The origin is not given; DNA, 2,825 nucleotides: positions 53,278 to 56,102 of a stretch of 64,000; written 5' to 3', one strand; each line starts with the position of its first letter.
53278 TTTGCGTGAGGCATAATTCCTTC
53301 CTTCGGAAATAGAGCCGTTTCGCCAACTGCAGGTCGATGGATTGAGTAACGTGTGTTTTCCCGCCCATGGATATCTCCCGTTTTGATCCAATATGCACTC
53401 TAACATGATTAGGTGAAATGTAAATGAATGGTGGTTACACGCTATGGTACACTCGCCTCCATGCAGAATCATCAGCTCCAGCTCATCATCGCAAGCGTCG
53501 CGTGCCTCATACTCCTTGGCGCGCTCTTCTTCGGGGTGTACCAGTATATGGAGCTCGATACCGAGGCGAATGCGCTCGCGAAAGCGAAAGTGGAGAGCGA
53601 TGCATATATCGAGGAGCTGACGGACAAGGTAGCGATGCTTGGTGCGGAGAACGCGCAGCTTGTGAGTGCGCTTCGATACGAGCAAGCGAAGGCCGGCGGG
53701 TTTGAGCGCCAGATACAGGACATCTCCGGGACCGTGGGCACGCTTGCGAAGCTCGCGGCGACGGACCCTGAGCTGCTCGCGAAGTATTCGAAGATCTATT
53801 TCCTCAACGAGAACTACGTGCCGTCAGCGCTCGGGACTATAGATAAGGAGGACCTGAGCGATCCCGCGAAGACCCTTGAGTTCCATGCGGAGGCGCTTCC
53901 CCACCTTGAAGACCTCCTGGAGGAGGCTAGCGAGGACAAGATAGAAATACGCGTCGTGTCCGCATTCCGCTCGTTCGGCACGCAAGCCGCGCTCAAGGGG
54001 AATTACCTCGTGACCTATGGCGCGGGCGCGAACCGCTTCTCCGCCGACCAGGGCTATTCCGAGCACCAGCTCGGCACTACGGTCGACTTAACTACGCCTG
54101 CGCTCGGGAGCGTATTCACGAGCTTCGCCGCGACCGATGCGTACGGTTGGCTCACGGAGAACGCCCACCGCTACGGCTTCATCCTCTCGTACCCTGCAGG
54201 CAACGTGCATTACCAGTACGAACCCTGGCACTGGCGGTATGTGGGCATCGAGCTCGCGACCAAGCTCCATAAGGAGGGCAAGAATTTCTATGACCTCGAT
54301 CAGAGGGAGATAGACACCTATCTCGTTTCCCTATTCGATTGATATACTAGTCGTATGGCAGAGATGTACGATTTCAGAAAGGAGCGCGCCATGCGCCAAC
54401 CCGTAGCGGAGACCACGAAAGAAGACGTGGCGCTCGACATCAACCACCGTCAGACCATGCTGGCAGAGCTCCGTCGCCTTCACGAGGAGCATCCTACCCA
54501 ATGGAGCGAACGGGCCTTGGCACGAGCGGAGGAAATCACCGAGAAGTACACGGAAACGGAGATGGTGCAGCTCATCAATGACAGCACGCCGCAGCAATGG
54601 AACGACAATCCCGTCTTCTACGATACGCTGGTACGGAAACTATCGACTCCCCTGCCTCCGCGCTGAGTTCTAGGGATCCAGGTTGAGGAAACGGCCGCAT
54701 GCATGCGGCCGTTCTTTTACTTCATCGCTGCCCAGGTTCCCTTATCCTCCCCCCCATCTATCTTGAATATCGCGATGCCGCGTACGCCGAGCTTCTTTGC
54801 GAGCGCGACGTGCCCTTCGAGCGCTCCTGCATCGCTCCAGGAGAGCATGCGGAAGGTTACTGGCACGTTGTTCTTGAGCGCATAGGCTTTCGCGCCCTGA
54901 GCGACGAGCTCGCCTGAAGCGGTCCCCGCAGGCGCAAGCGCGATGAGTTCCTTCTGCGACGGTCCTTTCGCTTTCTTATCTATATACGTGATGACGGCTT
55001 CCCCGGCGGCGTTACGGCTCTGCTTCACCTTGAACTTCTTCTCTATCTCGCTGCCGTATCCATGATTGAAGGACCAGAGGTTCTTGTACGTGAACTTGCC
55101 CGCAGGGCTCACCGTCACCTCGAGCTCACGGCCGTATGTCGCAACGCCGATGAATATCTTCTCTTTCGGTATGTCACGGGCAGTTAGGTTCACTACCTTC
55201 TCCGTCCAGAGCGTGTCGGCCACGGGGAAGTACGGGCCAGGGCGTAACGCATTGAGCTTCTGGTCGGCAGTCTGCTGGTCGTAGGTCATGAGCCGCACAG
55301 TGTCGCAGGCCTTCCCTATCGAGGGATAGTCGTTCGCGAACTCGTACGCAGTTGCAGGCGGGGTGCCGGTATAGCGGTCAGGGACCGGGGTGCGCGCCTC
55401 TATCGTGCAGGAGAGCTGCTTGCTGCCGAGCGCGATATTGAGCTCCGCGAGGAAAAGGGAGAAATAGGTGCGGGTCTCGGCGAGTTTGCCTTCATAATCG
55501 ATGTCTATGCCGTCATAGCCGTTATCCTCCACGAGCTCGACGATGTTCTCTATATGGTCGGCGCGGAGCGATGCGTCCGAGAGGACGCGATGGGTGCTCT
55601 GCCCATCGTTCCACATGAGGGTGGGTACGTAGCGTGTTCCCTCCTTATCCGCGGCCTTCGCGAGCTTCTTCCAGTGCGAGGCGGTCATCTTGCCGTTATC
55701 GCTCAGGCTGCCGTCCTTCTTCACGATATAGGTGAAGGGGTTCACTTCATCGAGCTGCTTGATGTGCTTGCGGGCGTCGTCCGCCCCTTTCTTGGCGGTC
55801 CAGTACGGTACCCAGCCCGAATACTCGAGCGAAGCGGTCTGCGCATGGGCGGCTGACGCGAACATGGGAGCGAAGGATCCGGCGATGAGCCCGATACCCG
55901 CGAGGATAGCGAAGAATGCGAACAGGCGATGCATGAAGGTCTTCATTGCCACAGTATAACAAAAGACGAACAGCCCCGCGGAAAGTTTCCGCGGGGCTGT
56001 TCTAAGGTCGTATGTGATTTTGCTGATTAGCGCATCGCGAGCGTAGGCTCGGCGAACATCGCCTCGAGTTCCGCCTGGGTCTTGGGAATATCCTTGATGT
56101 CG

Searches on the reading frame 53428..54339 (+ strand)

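Call 7: search_protein_families(library=ncbifam, proteins=[window:53428-54339:+], max_evalue=0.01)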
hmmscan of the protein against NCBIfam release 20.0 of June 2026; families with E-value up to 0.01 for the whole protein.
window:53428-54339:+ (304 aa): 5 families
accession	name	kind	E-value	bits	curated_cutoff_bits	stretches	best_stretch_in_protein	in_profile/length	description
NF041194.1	LD_carboxy_LdcB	exception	4.4e-19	69.1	275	1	159-286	41-168/180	LD-carboxypeptidase LdcB/DacB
NF000473.1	vanY_BG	exception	2.3e-16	60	400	1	199-284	186-264/274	VanY-B/VanY-G family D-Ala-D-Ala carboxypeptidase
NF000472.1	vanY_AFMPt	exception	2.1e-15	56.6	425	1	161-280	107-218/283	VanY-A/VanY-F/VanY-M family D-Ala-D-Ala carboxypeptidase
NF000380.1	vanXY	equivalog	5.8e-15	55.3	250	1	152-276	32-161/179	D,D-carboxypeptidase/D,D-dipeptidase VanXY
NF000149.1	vanXY_G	exception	2.3e-05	23.7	500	1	173-288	66-187/254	D-Ala-D-Ala dipeptidase/D-Ala-D-Ala carboxypeptidase VanXY-G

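Call 8: search_protein_families(library=pfam, proteins=[window:53428-54339:+], max_evalue=0.01)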
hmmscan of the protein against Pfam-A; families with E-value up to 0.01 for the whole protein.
window:53428-54339:+ (304 aa): 1 family
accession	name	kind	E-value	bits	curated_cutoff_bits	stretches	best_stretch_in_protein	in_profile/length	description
PF02557.22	VanY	-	2.3e-32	112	25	1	152-273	4-131/132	D-alanyl-D-alanine carboxypeptidase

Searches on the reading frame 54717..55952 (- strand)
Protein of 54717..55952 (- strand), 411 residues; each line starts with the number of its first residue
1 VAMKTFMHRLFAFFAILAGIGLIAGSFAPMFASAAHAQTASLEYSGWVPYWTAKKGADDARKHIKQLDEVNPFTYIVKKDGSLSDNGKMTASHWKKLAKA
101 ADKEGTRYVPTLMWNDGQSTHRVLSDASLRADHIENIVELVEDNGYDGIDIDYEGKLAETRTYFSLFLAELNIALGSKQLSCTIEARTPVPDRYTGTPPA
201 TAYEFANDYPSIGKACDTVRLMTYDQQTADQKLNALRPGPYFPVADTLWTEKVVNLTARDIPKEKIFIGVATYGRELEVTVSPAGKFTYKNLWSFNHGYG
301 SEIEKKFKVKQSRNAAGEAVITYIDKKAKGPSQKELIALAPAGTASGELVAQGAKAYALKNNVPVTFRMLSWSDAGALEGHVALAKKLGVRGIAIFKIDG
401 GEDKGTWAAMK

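Call 7: search_protein_families(library=ncbifam, proteins=[window:54717-55952:-], max_evalue=0.01)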
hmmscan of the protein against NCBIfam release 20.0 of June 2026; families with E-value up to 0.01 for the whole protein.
window:54717-55952:- (411 aa): 1 family
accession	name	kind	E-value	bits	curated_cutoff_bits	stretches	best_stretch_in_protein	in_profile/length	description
NF052619.1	ChiD_Serratia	equivalog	0.00055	19.1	750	1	127-284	125-286/416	chitinase ChiD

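Call 8: search_protein_families(library=pfam, proteins=[window:54717-55952:-], max_evalue=0.01)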
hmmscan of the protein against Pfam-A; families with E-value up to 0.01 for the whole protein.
window:54717-55952:- (411 aa): 1 family
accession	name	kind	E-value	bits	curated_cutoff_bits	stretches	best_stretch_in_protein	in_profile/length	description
PF00704.34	Glyco_hydro_18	-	6.9e-25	88.8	29.6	1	48-399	3-315/317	Glycosyl hydrolases family 18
